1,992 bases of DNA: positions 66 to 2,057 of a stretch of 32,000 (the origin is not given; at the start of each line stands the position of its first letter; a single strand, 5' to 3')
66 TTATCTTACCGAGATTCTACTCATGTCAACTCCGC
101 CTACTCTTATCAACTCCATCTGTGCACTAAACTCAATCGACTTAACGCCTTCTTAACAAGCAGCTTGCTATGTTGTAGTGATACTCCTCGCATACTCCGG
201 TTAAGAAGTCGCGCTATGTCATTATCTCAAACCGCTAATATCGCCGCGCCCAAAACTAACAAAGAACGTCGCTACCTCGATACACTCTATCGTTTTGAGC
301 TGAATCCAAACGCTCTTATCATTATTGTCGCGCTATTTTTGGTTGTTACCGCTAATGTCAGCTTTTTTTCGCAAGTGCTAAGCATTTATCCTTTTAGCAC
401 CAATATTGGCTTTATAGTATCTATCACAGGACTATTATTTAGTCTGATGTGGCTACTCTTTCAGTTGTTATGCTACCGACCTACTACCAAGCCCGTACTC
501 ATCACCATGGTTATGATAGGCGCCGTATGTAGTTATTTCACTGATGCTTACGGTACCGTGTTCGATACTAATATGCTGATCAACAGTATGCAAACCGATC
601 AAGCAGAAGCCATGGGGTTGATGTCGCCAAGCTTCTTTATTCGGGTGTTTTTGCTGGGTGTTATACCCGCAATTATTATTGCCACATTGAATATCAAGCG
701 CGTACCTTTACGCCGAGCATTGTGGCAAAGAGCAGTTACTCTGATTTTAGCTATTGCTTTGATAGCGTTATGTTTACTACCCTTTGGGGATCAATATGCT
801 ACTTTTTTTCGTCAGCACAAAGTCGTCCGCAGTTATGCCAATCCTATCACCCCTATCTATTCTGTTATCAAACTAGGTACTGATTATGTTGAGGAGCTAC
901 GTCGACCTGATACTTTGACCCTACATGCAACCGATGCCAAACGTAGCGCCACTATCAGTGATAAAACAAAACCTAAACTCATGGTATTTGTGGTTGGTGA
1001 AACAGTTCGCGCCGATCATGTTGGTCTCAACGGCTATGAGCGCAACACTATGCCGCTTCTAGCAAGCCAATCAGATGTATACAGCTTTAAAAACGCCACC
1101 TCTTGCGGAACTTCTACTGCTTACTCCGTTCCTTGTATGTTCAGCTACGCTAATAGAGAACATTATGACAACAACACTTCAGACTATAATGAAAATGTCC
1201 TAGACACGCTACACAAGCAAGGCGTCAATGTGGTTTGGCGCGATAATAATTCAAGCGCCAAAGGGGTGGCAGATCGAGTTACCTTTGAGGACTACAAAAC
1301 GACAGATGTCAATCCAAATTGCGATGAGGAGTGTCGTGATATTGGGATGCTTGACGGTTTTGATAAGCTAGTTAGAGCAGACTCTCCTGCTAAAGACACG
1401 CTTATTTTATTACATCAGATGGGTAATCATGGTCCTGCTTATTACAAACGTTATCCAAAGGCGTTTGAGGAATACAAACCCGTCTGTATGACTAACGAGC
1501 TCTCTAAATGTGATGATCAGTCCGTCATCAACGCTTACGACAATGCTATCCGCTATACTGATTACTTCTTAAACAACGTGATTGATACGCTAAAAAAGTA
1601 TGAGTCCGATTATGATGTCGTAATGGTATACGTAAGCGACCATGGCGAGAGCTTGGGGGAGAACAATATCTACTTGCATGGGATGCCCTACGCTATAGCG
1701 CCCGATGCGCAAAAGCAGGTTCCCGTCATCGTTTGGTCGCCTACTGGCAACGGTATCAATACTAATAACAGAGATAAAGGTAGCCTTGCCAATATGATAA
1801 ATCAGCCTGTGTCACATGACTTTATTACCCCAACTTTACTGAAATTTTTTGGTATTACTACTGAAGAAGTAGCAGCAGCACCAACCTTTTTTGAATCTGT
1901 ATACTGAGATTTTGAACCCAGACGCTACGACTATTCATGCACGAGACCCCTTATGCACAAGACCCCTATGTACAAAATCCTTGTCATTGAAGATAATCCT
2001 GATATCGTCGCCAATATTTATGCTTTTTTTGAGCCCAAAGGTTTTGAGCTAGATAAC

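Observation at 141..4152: PmrA-type boxes with identical promoter geometry precede both eptA-pmrAB and dgkA-pap2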

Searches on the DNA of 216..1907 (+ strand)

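Call 63: search_rna_families(sources=[L003, L025], threshold=gathering)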
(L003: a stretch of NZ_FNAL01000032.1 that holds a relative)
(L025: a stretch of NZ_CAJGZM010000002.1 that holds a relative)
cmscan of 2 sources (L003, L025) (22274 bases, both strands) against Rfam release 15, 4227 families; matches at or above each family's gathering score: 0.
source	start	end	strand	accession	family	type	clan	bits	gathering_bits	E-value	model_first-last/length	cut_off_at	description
